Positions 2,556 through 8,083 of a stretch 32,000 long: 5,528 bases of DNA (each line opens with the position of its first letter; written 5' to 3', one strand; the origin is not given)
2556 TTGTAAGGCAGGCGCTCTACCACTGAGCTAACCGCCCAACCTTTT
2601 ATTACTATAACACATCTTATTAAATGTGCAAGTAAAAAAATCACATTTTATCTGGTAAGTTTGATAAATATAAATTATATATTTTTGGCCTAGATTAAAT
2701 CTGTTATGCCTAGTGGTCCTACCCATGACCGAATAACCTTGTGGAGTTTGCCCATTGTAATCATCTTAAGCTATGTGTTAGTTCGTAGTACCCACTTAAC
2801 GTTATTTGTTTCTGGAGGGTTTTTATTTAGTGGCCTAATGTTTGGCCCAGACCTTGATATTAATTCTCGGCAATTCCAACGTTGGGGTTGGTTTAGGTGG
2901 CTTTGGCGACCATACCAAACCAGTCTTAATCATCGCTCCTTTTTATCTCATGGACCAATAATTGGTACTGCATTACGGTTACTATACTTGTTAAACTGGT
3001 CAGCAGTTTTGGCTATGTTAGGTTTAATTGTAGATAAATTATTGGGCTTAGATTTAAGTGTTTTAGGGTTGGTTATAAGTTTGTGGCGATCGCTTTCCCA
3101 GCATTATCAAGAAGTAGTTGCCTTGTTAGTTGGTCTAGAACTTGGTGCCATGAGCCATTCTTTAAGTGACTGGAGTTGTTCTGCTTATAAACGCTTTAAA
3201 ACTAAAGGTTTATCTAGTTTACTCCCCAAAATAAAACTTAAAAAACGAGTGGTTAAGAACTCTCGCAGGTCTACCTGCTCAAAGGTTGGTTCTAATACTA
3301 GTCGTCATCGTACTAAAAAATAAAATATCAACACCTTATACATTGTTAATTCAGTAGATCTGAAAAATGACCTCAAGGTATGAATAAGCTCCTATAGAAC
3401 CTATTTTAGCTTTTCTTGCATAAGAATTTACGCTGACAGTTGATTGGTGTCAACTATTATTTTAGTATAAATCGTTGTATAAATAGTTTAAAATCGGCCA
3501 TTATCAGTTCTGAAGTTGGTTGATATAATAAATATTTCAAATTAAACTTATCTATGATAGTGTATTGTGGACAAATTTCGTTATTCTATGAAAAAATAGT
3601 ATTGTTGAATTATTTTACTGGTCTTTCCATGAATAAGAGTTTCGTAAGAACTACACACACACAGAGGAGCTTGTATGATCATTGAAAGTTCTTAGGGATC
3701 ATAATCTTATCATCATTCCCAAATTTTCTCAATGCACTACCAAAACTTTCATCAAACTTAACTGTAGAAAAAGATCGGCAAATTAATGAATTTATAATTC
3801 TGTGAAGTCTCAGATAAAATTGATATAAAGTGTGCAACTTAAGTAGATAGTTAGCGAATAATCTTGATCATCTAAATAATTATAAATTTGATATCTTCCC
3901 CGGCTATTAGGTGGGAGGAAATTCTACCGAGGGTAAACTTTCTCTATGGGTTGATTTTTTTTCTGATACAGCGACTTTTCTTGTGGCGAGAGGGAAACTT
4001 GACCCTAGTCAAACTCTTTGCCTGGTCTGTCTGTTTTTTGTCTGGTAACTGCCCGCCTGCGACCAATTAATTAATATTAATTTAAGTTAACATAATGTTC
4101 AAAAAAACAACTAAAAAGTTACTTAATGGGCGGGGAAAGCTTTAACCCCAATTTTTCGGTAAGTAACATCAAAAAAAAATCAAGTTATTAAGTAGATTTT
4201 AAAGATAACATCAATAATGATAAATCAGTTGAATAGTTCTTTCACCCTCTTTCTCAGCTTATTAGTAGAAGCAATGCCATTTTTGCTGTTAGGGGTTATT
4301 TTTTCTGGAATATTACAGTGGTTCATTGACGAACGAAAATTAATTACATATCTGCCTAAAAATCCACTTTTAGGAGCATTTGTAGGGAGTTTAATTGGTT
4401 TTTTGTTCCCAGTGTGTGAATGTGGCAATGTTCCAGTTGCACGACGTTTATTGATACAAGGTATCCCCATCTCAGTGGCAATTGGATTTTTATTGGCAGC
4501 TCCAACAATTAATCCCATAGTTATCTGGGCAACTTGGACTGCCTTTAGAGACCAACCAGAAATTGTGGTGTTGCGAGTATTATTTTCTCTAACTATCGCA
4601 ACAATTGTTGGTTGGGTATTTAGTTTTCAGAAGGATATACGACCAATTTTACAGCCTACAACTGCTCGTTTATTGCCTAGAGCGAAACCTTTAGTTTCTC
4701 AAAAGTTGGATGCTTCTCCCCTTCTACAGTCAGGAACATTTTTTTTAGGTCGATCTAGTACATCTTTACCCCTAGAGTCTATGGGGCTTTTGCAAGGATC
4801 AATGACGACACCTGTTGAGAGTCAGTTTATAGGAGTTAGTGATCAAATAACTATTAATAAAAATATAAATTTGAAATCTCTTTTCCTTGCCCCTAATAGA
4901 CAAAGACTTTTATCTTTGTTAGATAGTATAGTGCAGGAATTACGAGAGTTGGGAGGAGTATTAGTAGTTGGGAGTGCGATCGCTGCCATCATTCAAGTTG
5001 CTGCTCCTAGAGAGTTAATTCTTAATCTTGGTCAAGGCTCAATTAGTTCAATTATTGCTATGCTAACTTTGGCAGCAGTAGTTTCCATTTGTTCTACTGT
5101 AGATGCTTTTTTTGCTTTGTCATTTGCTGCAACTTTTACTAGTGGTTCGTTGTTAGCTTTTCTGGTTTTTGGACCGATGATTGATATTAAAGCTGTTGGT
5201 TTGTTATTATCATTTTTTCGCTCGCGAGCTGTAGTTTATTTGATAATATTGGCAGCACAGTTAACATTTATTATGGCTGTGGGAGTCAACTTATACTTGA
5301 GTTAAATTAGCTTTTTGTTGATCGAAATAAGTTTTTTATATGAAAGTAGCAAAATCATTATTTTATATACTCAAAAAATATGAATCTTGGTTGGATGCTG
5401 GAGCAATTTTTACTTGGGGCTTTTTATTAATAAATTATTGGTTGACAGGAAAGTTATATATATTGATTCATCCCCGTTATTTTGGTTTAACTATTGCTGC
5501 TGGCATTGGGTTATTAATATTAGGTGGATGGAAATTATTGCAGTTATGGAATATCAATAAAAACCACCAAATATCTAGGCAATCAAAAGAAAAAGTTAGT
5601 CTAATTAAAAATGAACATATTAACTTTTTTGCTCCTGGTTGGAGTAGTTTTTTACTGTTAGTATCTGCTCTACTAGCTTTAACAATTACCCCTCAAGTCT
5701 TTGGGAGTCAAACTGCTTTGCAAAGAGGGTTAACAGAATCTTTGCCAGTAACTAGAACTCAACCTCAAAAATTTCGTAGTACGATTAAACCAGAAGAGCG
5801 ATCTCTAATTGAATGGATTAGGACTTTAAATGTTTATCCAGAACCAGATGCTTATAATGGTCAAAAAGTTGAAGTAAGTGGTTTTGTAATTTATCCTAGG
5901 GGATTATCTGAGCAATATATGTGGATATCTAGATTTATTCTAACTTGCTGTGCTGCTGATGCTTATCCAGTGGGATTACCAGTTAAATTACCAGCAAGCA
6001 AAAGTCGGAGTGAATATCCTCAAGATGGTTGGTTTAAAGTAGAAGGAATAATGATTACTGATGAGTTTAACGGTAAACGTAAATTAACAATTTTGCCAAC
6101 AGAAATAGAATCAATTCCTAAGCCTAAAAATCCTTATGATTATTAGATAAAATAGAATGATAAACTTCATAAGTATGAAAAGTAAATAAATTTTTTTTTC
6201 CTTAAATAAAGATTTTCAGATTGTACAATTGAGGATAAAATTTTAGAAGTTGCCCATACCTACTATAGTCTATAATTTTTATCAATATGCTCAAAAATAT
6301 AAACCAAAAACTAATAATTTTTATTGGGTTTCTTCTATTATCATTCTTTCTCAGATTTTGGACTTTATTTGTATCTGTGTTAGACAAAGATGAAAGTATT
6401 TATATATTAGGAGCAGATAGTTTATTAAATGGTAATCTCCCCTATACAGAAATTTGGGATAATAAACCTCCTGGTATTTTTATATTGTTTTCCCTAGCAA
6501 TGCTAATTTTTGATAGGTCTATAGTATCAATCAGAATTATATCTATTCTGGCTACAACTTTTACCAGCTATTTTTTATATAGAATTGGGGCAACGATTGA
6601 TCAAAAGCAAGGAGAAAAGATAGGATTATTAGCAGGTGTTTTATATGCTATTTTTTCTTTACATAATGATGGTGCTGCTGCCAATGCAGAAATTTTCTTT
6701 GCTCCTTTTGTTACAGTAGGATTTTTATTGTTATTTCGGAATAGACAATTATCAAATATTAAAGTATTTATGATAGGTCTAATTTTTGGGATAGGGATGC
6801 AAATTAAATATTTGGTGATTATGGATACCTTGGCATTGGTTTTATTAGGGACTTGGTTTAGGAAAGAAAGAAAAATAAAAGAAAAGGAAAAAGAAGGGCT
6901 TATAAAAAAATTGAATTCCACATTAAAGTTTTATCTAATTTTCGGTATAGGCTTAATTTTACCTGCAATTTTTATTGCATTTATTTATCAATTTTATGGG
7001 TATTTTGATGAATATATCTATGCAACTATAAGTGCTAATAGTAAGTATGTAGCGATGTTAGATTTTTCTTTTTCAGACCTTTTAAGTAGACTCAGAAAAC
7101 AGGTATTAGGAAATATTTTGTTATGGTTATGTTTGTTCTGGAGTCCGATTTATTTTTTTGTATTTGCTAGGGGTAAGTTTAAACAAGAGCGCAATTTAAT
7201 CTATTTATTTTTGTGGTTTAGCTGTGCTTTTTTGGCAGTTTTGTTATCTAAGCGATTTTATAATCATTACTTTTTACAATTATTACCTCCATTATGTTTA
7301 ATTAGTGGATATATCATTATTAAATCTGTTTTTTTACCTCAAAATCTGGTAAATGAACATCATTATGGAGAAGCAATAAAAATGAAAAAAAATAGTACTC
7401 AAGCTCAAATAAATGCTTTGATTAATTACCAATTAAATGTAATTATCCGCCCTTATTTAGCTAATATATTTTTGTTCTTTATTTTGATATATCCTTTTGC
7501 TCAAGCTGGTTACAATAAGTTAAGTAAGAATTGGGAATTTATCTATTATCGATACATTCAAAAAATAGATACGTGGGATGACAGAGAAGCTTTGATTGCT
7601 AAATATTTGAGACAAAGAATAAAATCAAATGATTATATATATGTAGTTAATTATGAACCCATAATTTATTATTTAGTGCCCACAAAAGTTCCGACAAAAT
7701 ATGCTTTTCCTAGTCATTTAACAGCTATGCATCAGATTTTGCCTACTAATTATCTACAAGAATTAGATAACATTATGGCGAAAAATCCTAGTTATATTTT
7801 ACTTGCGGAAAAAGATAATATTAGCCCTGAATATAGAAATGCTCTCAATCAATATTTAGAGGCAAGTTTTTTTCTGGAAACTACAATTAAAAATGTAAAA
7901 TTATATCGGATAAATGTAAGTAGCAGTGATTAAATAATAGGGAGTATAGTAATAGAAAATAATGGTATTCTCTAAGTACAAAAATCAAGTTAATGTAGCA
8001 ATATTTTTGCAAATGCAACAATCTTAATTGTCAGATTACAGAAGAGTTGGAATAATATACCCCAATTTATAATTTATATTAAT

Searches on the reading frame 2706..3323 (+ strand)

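Call 32: search_protein_families(library=pfam, proteins=[window:2706-3323:+], max_evalue=0.001)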
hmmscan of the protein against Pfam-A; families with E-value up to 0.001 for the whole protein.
window:2706-3323:+ (205 aa): 1 family
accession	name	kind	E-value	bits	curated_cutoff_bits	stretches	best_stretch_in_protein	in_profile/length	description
PF09988.15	DUF2227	-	2.1e-61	207.3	25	1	2-164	1-168/169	Uncharacterized metal-binding protein (DUF2227)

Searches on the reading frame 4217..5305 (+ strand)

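Call 32: search_protein_families(library=pfam, proteins=[window:4217-5305:+], max_evalue=0.001)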
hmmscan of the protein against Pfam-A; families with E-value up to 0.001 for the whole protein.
window:4217-5305:+ (362 aa): 1 family
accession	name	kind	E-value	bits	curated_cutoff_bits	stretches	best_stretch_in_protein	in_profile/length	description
PF03773.19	ArsP_1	-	7.5e-78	262.1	32.3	1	5-355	2-290/294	Predicted permease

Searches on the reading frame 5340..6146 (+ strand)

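Call 32: search_protein_families(library=pfam, proteins=[window:5340-6146:+], max_evalue=0.001)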
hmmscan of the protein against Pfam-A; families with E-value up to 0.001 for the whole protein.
window:5340-6146:+ (268 aa): 2 families
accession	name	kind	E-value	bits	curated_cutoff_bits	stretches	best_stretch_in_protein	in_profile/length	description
PF21537.2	DUF1980_C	-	7.5e-19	68.2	25.9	1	147-268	22-140/141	DUF1980 C-terminal domain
PF09323.15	DUF1980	-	9.3e-06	26.5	25.9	1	24-131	7-109/110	DUF1980 N-terminal domain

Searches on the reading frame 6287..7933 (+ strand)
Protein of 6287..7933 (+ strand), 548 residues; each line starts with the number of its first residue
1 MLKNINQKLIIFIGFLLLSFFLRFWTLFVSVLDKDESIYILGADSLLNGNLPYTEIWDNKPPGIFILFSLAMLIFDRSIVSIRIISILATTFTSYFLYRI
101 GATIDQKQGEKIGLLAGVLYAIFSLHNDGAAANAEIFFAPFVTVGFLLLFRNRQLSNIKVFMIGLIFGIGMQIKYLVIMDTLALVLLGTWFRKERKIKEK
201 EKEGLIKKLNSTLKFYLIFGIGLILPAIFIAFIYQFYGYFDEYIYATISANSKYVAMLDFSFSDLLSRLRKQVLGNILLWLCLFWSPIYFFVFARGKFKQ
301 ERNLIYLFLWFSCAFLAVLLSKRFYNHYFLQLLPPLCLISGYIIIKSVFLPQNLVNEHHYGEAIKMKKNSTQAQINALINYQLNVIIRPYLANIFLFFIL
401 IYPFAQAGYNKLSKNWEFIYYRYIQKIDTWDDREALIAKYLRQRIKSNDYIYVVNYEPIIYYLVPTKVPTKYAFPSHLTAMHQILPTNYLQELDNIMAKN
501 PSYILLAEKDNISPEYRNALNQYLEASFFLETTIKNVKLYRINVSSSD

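Call 32: search_protein_families(library=pfam, proteins=[window:6287-7933:+], max_evalue=0.001)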
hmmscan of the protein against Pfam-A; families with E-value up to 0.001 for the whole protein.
window:6287-7933:+ (548 aa): 1 family
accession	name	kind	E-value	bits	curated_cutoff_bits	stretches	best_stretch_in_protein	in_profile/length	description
PF13231.12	PMT_2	-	1.3e-14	55.1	26.1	1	59-198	1-139/160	Dolichyl-phosphate-mannose-protein mannosyltransferase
